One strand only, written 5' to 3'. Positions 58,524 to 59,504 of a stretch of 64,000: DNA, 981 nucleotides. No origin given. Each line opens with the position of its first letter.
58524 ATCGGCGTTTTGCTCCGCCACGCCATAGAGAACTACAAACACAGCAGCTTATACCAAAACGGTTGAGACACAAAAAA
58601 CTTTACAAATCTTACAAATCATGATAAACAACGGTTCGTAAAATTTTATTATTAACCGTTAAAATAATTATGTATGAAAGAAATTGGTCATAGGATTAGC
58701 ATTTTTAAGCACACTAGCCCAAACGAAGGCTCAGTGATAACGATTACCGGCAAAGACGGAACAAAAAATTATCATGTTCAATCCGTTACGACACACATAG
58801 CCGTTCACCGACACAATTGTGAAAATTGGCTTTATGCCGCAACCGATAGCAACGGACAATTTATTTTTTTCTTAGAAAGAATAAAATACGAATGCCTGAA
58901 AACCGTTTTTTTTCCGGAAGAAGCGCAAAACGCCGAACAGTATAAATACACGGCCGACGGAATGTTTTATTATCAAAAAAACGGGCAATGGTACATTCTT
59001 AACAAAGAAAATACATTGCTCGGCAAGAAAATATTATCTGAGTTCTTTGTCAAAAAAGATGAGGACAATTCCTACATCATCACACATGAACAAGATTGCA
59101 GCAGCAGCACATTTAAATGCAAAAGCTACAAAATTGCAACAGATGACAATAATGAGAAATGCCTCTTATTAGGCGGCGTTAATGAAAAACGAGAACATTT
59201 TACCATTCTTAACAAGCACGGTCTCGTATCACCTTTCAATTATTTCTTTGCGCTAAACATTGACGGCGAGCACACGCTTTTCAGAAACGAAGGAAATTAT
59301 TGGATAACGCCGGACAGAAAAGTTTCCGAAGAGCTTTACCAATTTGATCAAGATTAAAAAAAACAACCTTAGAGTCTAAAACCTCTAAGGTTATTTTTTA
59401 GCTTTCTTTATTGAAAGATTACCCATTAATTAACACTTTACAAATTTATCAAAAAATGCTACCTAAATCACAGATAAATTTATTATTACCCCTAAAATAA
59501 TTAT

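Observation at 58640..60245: Tandemly duplicated 227-aa genes with near-identical 3' ends and terminators but diverged cores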

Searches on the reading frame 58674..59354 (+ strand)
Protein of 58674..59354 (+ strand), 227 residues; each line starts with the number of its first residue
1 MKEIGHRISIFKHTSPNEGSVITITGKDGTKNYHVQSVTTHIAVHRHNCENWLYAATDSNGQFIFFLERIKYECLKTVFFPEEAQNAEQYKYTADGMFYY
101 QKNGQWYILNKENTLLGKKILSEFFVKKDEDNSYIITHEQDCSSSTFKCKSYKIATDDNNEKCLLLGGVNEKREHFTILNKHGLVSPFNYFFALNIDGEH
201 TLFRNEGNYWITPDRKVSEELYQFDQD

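Call 6: search_protein_families(library=pfam, proteins=[window:58674-59354:+], max_evalue=1)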
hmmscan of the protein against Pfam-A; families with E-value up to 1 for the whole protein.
window:58674-59354:+ (227 aa): 3 families
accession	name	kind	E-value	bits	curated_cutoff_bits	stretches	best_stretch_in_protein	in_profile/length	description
PF14101.11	DUF4275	-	0.02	15.5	27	1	58-142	48-134/139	Domain of unknown function (DUF4275)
PF24249.1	DUF7452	-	0.042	14.6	28.2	1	96-151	1-54/118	Domain of unknown function (DUF7452)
PF22269.2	TagH_SH3-like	-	0.57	10.8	27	1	17-46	26-54/62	Teichoic acid transporter subunit TagH, SH3-like domain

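Call 7: search_protein_families(library=ncbifam, proteins=[window:58674-59354:+], max_evalue=1)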
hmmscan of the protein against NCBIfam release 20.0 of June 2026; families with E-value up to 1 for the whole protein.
window:58674-59354:+ (227 aa): 1 family
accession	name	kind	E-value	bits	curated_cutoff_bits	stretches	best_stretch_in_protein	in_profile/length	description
NF041159.1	Rham_dhyd_Thplmales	equivalog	0.047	13.1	450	1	140-211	48-121/253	L-rhamnose 1-dehydrogenase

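Call 8: find_homologous_proteins(query=window:58674-59354:+)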
Query window:58674-59354:+ (227 aa): 3 proteins with E <= 0.001 among 57 candidates.
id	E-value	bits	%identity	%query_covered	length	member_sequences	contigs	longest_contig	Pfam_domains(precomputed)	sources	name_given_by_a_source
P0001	1.4e-150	517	98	100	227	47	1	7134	-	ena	-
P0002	4.1e-58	215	48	100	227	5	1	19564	-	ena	-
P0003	1.2e-54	203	49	100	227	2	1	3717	-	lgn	-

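Call 10: find_encoding_contigs(protein=P0002, flank=10000)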
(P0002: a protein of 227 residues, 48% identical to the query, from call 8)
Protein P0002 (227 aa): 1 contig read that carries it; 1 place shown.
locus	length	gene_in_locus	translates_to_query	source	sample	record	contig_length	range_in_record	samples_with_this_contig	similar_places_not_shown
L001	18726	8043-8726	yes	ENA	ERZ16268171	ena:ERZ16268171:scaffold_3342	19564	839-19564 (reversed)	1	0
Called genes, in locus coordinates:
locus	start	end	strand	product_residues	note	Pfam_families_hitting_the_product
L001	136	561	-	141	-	PF04379:DUF525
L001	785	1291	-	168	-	PF02559:CarD_TRCF_RID, PF21095:CarD_C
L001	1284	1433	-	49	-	-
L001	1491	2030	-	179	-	-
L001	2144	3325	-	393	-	PF00871:Acetate_kinase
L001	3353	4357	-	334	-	PF01515:PTA_PTB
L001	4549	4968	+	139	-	PF00334:NDK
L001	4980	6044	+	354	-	-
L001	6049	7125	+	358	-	PF01594:AI-2E_transport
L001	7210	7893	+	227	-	-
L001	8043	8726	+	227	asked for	-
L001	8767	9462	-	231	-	-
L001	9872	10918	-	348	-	PF06144:DNA_pol3_delta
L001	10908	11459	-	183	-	PF04390:LptE (faint)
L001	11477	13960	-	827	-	PF00133:tRNA-synt_1, PF01406:tRNA-synt_1e (faint), PF09334:tRNA-synt_1g, PF13603:tRNA-synt_1_2, PF00133:tRNA-synt_1, PF09334:tRNA-synt_1g (weak), PF08264:Anticodon_1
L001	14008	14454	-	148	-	PF12100:DUF3576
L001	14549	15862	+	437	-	PF01029:NusB, PF01189:Methyltr_RsmB-F, PF01728:FtsJ (weak), PF03602:Cons_hypoth95 (faint), PF13847:Methyltransf_31, PF13649:Methyltransf_25 (weak)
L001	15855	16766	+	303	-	-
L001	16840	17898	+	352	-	PF00953:Glycos_transf_4 (weak)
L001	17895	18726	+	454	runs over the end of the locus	-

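Call 11: find_encoding_contigs(protein=P0001, flank=10000)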
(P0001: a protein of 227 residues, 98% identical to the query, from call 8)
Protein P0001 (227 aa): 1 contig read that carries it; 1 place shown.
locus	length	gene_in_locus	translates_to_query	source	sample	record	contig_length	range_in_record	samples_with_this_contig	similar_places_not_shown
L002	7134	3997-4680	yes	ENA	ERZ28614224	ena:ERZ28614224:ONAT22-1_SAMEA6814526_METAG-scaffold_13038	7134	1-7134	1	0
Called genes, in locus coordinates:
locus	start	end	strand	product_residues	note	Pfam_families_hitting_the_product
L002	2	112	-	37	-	?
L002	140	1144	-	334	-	PF01515:PTA_PTB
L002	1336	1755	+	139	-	PF00334:NDK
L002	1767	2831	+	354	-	-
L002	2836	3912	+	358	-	PF01594:AI-2E_transport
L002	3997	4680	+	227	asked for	-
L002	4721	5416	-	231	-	-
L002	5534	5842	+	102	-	-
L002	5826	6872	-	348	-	PF06144:DNA_pol3_delta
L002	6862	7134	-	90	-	?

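Call 12: find_encoding_contigs(protein=P0003, flank=10000)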
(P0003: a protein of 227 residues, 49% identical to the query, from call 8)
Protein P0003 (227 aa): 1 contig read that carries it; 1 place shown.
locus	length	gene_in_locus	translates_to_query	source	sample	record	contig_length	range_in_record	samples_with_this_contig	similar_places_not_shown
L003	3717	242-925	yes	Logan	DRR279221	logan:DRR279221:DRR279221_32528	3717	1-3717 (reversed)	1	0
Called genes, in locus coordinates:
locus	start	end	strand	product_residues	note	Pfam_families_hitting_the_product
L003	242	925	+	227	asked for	-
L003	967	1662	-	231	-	-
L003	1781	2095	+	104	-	-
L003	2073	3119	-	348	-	PF06144:DNA_pol3_delta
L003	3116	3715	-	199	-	PF04390:LptE (weak)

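Call 19: find_related_loci(query=A2, collection=genome_contigs, flank=10000)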
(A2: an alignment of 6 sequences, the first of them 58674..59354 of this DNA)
Query A2 (227 aa) in genome_contigs; peptide patterns used: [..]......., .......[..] (x = any residue, [..] = any of these).
82 stretches matched a pattern, but none encodes a relative of the query by tblastn (E <= 1e-3).

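Call 20: list_cluster_members(proteins=[P0001, P0002, P0003])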
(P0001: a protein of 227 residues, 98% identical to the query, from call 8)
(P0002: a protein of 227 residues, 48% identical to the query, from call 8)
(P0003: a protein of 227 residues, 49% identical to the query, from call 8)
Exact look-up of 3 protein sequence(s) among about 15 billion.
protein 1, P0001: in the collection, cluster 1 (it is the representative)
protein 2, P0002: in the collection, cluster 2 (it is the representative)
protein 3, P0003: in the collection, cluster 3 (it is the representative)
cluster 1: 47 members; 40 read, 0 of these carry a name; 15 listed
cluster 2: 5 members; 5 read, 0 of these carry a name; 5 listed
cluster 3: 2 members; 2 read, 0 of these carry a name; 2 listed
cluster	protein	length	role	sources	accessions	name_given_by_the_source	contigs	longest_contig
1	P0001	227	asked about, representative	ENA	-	-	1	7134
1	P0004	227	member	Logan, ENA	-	-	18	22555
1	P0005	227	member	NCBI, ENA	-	-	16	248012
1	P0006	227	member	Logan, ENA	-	-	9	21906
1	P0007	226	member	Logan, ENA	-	-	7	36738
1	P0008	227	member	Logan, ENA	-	-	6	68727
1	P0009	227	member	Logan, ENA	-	-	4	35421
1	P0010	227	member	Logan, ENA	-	-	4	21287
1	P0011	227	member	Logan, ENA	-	-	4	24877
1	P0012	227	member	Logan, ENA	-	-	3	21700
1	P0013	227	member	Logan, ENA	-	-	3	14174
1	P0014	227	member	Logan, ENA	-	-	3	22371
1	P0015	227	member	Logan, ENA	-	-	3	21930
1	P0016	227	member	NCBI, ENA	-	-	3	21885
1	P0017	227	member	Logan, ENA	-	-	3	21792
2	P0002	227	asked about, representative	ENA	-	-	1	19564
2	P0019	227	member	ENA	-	-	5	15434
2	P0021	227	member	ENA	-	-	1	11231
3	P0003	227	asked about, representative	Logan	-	-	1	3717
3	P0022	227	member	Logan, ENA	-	-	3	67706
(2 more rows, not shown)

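Call 22: find_encoding_contigs(protein=P0004, flank=6000, max_places=10)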
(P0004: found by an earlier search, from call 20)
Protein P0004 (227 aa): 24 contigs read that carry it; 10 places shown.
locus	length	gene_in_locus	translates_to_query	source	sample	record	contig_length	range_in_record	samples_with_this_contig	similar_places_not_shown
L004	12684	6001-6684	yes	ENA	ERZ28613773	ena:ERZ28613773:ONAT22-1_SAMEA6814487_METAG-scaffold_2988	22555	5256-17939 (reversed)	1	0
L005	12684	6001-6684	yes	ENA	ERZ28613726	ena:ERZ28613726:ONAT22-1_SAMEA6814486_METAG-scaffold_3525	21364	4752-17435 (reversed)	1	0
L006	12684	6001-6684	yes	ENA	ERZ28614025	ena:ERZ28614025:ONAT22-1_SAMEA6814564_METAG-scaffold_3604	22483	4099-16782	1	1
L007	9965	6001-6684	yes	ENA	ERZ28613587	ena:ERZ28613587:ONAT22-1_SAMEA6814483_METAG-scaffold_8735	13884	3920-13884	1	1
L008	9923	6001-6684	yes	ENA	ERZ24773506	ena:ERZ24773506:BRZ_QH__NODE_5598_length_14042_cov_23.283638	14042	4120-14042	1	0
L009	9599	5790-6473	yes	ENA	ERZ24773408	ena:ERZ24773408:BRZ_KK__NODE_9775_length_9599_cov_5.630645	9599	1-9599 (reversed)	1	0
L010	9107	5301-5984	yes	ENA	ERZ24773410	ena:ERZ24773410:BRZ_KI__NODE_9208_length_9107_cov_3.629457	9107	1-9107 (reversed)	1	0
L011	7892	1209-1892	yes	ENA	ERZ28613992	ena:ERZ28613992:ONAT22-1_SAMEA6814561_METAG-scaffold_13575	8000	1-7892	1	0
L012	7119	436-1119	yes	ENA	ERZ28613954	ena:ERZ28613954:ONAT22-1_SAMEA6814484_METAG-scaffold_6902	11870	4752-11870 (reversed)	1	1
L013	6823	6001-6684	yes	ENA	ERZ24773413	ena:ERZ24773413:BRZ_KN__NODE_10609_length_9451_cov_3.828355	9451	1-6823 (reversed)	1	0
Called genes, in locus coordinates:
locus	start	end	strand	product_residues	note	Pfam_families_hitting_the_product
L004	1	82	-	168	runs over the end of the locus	PF02559:CarD_TRCF_RID, PF21095:CarD_C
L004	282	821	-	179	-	-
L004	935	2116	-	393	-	PF00871:Acetate_kinase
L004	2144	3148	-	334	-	PF01515:PTA_PTB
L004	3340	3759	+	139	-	PF00334:NDK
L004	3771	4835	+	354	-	-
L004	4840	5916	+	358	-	PF01594:AI-2E_transport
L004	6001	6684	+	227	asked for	-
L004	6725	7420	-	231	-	-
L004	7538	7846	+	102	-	-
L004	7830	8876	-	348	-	PF06144:DNA_pol3_delta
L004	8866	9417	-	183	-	PF04390:LptE (faint)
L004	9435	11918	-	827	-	PF00133:tRNA-synt_1, PF01406:tRNA-synt_1e (faint), PF09334:tRNA-synt_1g, PF13603:tRNA-synt_1_2, PF00133:tRNA-synt_1, PF09334:tRNA-synt_1g (weak), PF08264:Anticodon_1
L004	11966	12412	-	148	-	PF12100:DUF3576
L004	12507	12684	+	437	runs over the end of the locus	PF01029:NusB, PF01189:Methyltr_RsmB-F, PF01728:FtsJ (weak), PF03602:Cons_hypoth95 (faint), PF13847:Methyltransf_31, PF13649:Methyltransf_25 (weak)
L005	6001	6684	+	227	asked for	-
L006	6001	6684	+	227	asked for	-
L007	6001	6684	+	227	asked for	-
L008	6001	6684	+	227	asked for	-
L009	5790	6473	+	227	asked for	-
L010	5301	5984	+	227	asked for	-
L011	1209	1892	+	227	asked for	-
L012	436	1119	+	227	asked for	-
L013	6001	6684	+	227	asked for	-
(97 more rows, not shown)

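Call 23: find_encoding_contigs(protein=P0022, flank=10000, max_places=4)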
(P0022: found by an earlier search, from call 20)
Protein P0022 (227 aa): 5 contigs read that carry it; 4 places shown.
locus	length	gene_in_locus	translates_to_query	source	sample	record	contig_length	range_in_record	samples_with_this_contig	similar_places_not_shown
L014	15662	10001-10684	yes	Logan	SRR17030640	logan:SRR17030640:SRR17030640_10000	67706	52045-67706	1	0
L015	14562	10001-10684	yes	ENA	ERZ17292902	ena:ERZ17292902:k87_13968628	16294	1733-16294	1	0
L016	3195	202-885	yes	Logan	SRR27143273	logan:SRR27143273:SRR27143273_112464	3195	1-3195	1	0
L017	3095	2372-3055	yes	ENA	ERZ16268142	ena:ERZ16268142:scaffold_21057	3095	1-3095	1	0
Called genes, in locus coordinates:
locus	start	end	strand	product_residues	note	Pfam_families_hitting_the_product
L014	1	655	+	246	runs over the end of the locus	PF01416:PseudoU_synth_1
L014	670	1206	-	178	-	PF21982:RecX_HTH1 (faint), PF02631:RecX_HTH2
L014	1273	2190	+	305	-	PF01430:HSP33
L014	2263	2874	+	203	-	-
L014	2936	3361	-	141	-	PF04379:DUF525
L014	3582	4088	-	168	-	PF02559:CarD_TRCF_RID, PF21095:CarD_C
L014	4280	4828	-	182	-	-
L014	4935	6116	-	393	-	PF00871:Acetate_kinase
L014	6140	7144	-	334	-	PF01515:PTA_PTB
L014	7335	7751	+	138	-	PF00334:NDK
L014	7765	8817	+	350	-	-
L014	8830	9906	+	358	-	PF01594:AI-2E_transport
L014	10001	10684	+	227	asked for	-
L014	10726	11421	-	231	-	-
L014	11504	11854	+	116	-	-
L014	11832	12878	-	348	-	PF06144:DNA_pol3_delta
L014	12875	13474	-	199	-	PF04390:LptE (weak)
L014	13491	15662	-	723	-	?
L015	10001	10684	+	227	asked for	-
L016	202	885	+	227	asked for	-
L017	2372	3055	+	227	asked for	-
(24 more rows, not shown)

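Call 28: search_protein_representatives(alignment_id=A2)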
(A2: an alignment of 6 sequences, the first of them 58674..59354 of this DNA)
Query: 6 sequences, 227 profile positions. Proteins with E-value up to 0.001 (for the whole library): 5; up to 1e-10: 4; up to 1e-30: 2. The best 5 are listed.
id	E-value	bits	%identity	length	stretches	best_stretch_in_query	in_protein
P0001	9.0e-128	440.9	-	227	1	1-227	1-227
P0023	7.3e-53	195.9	-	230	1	1-225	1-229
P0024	3.2e-29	118.6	-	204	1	53-224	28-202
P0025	4.2e-28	114.9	-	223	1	1-221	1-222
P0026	4.2e-04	36.4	-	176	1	11-164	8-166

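Call 31: find_encoding_contigs(protein=P0023, flank=8000, max_places=4)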
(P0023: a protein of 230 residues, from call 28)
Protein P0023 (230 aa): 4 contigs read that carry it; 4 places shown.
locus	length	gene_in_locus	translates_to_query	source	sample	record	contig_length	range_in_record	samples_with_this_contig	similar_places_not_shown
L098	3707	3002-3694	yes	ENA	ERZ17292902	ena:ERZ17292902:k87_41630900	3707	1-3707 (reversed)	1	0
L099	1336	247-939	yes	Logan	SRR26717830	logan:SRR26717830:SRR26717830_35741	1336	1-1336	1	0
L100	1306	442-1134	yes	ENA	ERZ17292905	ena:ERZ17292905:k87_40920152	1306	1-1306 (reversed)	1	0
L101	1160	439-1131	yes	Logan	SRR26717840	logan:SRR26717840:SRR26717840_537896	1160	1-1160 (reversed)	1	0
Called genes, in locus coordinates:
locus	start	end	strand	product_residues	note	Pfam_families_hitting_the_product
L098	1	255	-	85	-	?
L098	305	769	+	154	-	PF00334:NDK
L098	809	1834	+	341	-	-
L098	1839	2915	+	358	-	PF01594:AI-2E_transport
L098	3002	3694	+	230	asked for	-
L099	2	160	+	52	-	?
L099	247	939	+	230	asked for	-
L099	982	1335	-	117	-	?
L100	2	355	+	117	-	?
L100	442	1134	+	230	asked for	-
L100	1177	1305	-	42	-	?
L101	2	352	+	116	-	?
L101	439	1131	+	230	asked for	-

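Call 32: find_encoding_contigs(protein=P0025, flank=8000, max_places=4)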
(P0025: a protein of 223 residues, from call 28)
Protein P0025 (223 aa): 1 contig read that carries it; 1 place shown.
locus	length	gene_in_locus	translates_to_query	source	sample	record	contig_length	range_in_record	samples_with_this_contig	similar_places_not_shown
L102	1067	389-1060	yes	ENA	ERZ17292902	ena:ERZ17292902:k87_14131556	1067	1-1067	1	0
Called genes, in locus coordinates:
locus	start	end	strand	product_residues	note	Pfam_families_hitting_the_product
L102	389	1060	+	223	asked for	-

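Call 33: find_encoding_contigs(protein=P0024, flank=8000, max_places=4)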
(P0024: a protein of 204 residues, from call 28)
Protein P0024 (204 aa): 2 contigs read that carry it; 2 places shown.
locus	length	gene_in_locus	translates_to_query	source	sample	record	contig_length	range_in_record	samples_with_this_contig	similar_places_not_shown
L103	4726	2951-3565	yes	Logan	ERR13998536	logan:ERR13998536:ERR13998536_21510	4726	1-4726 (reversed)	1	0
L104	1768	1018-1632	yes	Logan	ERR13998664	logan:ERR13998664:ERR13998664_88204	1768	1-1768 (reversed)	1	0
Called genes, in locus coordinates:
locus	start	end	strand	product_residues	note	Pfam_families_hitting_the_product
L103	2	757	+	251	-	?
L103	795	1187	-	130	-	PF03724:META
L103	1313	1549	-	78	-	-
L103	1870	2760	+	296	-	PF00583:Acetyltransf_1 (weak)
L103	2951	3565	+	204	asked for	-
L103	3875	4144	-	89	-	-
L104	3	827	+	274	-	?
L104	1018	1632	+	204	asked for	-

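Call 40: find_encoding_contigs(protein=P0019, flank=3000, max_places=5)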
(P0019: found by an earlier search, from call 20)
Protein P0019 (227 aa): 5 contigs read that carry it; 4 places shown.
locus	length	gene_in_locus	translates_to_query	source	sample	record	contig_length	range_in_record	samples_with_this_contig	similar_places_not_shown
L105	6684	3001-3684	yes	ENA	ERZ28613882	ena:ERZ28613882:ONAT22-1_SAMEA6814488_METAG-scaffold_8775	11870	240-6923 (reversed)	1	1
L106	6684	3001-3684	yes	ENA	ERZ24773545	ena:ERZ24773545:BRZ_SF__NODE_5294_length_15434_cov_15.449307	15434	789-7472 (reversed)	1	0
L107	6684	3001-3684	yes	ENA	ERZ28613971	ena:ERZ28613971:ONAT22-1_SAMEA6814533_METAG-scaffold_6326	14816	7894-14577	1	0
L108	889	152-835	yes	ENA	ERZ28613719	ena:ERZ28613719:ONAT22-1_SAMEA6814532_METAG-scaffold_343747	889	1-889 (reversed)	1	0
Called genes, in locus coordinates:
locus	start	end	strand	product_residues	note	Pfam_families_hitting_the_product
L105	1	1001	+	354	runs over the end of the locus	-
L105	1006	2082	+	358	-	PF01594:AI-2E_transport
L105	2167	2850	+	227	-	-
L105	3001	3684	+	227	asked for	-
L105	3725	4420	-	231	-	-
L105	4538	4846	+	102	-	-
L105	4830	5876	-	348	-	PF06144:DNA_pol3_delta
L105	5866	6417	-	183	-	PF04390:LptE (weak)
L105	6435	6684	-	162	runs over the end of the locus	?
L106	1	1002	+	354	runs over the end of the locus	-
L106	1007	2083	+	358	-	PF01594:AI-2E_transport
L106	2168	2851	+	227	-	-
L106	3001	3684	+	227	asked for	-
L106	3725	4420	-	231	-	-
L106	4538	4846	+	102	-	-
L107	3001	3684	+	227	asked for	-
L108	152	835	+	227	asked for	-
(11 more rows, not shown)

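Call 41: find_encoding_contigs(protein=P0021, flank=3000, max_places=3)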
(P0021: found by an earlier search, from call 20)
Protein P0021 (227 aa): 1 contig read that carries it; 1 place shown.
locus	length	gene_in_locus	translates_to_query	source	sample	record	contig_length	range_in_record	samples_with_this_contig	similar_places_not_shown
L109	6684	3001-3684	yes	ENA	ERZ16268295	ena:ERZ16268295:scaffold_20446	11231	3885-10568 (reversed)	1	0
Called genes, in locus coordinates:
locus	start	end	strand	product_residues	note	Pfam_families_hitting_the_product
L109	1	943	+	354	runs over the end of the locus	-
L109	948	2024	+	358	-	PF01594:AI-2E_transport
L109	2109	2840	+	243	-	-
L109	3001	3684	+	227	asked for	-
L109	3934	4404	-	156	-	-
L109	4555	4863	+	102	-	-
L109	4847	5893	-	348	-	PF06144:DNA_pol3_delta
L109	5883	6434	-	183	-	PF04390:LptE (faint)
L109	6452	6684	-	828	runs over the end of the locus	PF00133:tRNA-synt_1, PF01406:tRNA-synt_1e (faint), PF09334:tRNA-synt_1g, PF13603:tRNA-synt_1_2, PF00133:tRNA-synt_1, PF09334:tRNA-synt_1g (weak), PF08264:Anticodon_1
